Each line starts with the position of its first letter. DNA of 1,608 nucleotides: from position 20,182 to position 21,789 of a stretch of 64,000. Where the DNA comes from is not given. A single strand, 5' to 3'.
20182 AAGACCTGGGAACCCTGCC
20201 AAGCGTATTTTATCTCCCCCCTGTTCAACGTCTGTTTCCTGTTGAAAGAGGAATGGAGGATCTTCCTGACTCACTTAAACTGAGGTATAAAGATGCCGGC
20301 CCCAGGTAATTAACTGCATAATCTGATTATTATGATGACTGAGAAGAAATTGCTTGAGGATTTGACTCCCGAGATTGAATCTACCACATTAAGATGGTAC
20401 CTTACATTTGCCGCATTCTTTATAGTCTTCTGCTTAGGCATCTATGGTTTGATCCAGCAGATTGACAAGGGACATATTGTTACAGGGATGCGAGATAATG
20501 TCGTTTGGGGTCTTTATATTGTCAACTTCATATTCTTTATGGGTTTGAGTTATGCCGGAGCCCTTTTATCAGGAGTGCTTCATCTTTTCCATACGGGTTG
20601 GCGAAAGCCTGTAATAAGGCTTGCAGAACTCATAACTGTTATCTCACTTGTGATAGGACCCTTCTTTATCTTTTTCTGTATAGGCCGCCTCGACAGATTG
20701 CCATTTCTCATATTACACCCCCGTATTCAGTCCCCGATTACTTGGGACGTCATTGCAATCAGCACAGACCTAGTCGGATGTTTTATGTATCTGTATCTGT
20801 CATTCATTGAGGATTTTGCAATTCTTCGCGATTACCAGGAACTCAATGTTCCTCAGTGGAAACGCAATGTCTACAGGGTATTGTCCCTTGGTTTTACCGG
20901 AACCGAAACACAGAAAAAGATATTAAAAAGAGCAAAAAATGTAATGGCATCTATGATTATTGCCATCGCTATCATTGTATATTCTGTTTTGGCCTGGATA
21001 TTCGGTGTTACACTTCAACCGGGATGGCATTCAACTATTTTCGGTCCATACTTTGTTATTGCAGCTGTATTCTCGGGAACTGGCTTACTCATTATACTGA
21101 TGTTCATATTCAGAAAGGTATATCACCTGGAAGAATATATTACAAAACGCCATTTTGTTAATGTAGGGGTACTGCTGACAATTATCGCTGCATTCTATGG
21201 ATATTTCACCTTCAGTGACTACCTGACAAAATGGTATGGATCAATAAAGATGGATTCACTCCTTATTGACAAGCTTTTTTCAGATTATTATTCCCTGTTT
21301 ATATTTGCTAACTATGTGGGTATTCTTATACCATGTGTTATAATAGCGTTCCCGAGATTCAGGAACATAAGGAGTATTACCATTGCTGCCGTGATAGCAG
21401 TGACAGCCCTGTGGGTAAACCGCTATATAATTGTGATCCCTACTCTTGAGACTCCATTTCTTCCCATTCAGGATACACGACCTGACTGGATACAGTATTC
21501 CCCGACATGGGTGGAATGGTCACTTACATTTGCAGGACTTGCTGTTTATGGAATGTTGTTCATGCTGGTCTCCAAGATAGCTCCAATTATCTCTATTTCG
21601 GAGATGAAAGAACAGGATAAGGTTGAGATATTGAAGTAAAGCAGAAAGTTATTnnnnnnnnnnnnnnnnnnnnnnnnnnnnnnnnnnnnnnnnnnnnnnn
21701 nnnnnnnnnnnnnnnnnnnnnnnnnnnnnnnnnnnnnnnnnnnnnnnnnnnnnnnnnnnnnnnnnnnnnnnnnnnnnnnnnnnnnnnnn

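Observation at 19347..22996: NrfC/NrfD-like pair plus anchored unknown plus monohaem c, in ACIII-like gene order but with a minimal B subunit and one Cys-to-Ala cluster motif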

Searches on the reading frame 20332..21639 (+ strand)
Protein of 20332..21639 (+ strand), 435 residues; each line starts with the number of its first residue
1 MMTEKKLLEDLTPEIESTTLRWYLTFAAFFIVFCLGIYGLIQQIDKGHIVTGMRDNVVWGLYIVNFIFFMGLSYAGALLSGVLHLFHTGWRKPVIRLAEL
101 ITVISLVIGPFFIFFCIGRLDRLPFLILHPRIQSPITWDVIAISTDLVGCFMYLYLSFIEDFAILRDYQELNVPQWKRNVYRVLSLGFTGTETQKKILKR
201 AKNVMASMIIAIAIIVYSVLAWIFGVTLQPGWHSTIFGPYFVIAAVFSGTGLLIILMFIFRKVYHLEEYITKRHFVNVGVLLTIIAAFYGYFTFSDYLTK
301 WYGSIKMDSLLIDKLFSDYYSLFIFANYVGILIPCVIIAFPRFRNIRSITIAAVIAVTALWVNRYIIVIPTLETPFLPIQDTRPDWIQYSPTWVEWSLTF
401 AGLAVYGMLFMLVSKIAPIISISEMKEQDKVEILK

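Call 3: search_protein_families(library=pfam, proteins=[window:20332-21639:+], max_evalue=0.01)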
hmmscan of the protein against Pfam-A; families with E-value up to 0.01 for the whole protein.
window:20332-21639:+ (435 aa): 1 family
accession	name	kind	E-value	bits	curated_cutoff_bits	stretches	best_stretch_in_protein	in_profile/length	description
PF03916.19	NrfD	-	8e-30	105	25.8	1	50-372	2-309/313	Polysulphide reductase, NrfD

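Call 4: search_protein_families(library=ncbifam, proteins=[window:20332-21639:+], max_evalue=0.01)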
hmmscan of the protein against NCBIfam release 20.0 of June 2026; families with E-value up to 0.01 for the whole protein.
window:20332-21639:+ (435 aa): 2 families
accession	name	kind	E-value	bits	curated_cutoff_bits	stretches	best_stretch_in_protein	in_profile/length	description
NF045798.1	DsrP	equivalog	8.2e-23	81.4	350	2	20-156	10-142/346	sulfate reduction electron transfer complex DsrMKJOP subunit DsrP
NF041784.1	mnquin_red_QrcD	equivalog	2e-12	47.1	570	1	20-419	16-400/408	menaquinone reductase integral membrane subunit QrcD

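Call 7: search_solved_structures(query=window:20332-21639:+, max_evalue=0.01, show_alignments=2)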
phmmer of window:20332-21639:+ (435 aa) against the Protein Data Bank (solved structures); distinct sequences matched with E-value up to 0.01: 6.
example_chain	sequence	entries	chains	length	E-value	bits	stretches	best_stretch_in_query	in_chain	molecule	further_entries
6f0k_C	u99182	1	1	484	1.9e-51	178.8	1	17-426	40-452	Polysulphide reductase NrfD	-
6btm_C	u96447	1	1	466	7.2e-48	167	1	18-426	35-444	Alternative Complex III subunit C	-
8k9e_C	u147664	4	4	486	4.6e-45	157.7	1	11-426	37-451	Polysulphide reductase NrfD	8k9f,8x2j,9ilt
6lod_C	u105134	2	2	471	2.1e-40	142.4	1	12-427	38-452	Polysulphide reductase NrfD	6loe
6btm_F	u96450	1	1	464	9.4e-08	34.8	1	49-370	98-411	Alternative Complex III subunit F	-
6f0k_F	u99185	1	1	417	1.2e-05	27.9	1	59-377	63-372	ActF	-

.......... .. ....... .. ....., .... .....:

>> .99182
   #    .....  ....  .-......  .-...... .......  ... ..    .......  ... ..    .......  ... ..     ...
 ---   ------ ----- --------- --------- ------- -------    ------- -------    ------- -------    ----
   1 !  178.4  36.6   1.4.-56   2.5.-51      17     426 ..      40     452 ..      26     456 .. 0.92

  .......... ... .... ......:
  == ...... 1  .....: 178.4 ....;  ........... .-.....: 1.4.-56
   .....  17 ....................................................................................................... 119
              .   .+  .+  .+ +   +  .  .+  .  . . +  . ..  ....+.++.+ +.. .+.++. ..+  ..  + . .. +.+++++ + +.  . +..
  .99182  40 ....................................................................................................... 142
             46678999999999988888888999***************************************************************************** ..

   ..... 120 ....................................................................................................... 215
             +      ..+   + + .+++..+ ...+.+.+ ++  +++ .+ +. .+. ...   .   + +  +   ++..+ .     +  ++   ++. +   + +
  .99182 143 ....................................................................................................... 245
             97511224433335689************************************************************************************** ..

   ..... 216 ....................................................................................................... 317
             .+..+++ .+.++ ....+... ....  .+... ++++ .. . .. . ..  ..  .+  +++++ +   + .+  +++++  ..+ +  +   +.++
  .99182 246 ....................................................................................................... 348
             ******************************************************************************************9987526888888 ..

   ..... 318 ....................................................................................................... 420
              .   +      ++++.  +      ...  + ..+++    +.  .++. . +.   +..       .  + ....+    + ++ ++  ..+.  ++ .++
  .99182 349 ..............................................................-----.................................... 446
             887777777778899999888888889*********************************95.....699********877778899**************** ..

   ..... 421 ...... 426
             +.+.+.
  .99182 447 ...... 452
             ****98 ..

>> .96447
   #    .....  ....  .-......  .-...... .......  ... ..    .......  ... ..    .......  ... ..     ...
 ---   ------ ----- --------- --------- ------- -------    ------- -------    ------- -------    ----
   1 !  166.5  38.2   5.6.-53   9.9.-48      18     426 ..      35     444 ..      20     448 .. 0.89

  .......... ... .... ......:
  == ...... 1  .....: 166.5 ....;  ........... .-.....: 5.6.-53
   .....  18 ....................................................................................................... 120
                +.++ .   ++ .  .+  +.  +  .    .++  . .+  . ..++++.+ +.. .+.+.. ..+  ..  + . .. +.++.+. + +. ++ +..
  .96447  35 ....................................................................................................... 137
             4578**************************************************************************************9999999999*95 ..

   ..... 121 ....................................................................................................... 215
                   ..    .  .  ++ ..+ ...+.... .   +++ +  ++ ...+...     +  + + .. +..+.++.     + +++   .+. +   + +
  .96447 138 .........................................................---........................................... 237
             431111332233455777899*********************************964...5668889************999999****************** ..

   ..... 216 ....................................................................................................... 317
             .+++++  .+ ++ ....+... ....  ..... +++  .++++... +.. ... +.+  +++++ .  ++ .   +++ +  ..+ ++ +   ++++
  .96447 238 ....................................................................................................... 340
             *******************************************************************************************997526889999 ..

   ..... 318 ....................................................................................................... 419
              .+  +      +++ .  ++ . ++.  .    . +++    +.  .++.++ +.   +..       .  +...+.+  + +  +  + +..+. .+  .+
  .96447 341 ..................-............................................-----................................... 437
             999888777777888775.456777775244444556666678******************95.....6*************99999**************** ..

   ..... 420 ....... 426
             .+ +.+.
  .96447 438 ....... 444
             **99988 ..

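Call 52: search_protein_representatives(protein=window:20332-21639:+)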
Query: 435 residues. Proteins with E-value up to 0.001 (for the whole library): 3914; up to 1e-10: 1411; up to 1e-30: 266. The best 150 are listed.
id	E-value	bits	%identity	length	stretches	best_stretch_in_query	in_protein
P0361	4.1e-158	543.5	56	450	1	4-430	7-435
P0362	9.5e-152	522.5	58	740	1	11-428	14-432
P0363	2.7e-106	372.7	44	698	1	18-431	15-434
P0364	1.3e-103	363.8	52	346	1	102-430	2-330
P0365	2.2e-101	356.5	44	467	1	23-432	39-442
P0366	2.5e-101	356.4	42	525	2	29-353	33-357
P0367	5.4e-100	352.0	43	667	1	27-426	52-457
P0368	1.2e-97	344.3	41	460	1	4-428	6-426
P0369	1.8e-96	340.3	41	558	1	16-428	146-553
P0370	6.9e-94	331.9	41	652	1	27-426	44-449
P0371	9.9e-94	331.3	42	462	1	10-432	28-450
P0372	1.8e-92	327.2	51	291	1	6-289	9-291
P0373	7.1e-91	321.9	42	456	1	17-432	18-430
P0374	2.5e-90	320.1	41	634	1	6-425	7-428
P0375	2.2e-89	317.0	40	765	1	17-430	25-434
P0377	4.5e-84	299.5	38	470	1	7-433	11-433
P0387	1.6e-78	281.2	39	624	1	28-427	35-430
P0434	9.3e-57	209.5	34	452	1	10-427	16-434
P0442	1.7e-53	198.7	35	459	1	18-428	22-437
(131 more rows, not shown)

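Call 56: find_encoding_contigs(protein=P0365, flank=8000, max_places=2)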
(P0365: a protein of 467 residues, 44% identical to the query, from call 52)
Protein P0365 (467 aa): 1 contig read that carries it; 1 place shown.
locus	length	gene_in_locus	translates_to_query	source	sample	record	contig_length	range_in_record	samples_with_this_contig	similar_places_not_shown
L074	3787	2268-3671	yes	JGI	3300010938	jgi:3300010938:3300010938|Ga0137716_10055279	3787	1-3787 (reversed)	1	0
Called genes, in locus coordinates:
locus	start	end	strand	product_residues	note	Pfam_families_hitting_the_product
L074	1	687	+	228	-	?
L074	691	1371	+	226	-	PF00072:Response_reg, PF00196:GerE, PF08281:Sigma70_r4_2 (weak)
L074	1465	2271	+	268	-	PF12838:Fer4_7 (weak), PF13237:Fer4_10 (weak), PF13247:Fer4_11, PF13187:Fer4_9 (weak), PF00037:Fer4 (weak), PF12797:Fer4_2 (weak), PF12837:Fer4_6 (weak), PF13237:Fer4_10 (weak), +6 more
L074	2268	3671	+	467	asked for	PF03916:NrfD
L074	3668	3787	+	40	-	?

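Call 57: find_encoding_contigs(protein=P0362, flank=8000, max_places=2)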
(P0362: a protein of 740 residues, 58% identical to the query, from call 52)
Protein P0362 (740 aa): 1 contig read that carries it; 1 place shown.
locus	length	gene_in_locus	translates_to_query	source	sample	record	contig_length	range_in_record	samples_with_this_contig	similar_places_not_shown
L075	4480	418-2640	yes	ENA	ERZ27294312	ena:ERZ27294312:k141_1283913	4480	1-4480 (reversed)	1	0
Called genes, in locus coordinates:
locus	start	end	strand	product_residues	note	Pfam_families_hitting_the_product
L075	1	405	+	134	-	?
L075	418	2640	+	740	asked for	PF03916:NrfD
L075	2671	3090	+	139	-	PF00034:Cytochrom_C, PF13442:Cytochrome_CBB3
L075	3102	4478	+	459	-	?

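Call 58: find_encoding_contigs(protein=P0368, flank=8000, max_places=2)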
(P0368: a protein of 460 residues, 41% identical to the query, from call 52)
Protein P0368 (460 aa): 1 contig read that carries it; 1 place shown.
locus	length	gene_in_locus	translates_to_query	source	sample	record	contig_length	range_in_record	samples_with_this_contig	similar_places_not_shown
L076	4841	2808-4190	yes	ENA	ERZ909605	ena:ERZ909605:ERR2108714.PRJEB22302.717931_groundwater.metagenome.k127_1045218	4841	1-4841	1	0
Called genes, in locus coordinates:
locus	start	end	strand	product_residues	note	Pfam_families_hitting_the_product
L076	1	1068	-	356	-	?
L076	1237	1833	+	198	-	PF13473:Cupredoxin_1 (weak)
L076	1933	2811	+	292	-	PF13237:Fer4_10 (weak), PF13247:Fer4_11, PF13187:Fer4_9 (weak), PF12797:Fer4_2 (weak), PF00037:Fer4 (weak), PF12837:Fer4_6 (weak), PF12838:Fer4_7 (weak), PF13247:Fer4_11, +1 more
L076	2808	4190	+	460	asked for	PF03916:NrfD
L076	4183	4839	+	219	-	?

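Call 59: find_encoding_contigs(protein=P0377, flank=8000, max_places=2)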
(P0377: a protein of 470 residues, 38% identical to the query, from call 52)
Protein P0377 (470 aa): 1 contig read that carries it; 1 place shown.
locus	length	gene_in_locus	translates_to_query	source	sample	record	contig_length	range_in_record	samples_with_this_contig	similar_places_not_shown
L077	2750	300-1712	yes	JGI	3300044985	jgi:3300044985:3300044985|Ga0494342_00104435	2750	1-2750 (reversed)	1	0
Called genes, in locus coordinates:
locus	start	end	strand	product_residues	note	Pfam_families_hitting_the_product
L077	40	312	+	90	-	-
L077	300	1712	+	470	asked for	PF03916:NrfD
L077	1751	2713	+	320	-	PF00034:Cytochrom_C (faint), PF13442:Cytochrome_CBB3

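Call 60: find_encoding_contigs(protein=P0363, flank=8000, max_places=2)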
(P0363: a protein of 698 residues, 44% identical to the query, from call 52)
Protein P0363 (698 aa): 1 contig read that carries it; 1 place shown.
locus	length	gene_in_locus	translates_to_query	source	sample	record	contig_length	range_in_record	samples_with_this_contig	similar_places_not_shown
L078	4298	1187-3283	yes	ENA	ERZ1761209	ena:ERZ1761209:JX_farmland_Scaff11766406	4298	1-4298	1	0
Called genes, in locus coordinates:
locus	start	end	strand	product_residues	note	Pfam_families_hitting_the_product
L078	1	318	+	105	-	?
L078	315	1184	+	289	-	PF12797:Fer4_2 (faint), PF12837:Fer4_6 (faint), PF12838:Fer4_7 (weak), PF13247:Fer4_11, PF13187:Fer4_9 (weak), PF00037:Fer4 (weak), PF13237:Fer4_10 (weak), PF13247:Fer4_11 (weak)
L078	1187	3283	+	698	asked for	PF03916:NrfD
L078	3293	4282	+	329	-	PF00034:Cytochrom_C, PF13442:Cytochrome_CBB3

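Call 75: find_encoding_contigs(protein=P0434, flank=8000, max_places=2)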
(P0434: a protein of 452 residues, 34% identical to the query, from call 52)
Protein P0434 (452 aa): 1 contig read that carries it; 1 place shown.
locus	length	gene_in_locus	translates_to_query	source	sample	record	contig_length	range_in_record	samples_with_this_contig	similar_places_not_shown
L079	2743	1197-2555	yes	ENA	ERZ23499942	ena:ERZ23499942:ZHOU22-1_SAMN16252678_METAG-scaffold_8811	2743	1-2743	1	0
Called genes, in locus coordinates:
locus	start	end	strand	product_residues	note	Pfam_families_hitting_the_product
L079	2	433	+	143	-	?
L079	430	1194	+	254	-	PF00037:Fer4 (faint), PF12797:Fer4_2 (weak), PF12837:Fer4_6 (faint), PF13183:Fer4_8 (weak), PF13237:Fer4_10 (faint), PF12838:Fer4_7 (weak), PF13247:Fer4_11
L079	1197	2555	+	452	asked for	PF03916:NrfD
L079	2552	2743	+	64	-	?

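Call 76: find_encoding_contigs(protein=P0442, flank=8000, max_places=2)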
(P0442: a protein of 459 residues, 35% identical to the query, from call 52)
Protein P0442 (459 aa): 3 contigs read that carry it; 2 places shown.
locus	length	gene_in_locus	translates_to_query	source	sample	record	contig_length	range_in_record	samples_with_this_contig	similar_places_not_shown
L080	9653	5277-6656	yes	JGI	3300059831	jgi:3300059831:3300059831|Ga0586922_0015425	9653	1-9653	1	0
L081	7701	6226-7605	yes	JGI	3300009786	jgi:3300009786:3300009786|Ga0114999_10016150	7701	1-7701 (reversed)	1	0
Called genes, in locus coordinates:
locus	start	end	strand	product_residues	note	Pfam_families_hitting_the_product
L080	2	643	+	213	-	?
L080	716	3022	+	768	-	PF00384:Molybdopterin, PF01568:Molydop_binding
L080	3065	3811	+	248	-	PF13187:Fer4_9 (faint), PF12797:Fer4_2 (faint), PF12837:Fer4_6 (faint), PF13183:Fer4_8 (faint), PF13237:Fer4_10 (faint), PF13534:Fer4_17 (faint), PF12838:Fer4_7, PF13247:Fer4_11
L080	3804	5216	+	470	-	PF03916:NrfD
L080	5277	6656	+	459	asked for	PF03916:NrfD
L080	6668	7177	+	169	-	PF11821:ActD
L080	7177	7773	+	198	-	PF13442:Cytochrome_CBB3, PF00034:Cytochrom_C (faint)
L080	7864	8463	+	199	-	PF03918:CcmH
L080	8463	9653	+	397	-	?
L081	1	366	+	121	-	?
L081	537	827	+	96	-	-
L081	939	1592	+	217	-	PF14522:Cytochrome_C7 (faint), PF14537:Cytochrom_c3_2 (faint)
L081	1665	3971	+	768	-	PF00384:Molybdopterin, PF01568:Molydop_binding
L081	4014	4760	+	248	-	PF13187:Fer4_9 (faint), PF12797:Fer4_2 (faint), PF12837:Fer4_6 (faint), PF13183:Fer4_8 (faint), PF13237:Fer4_10 (faint), PF13534:Fer4_17 (faint), PF12838:Fer4_7, PF13247:Fer4_11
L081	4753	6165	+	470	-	PF03916:NrfD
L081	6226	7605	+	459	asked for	PF03916:NrfD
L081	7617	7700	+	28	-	?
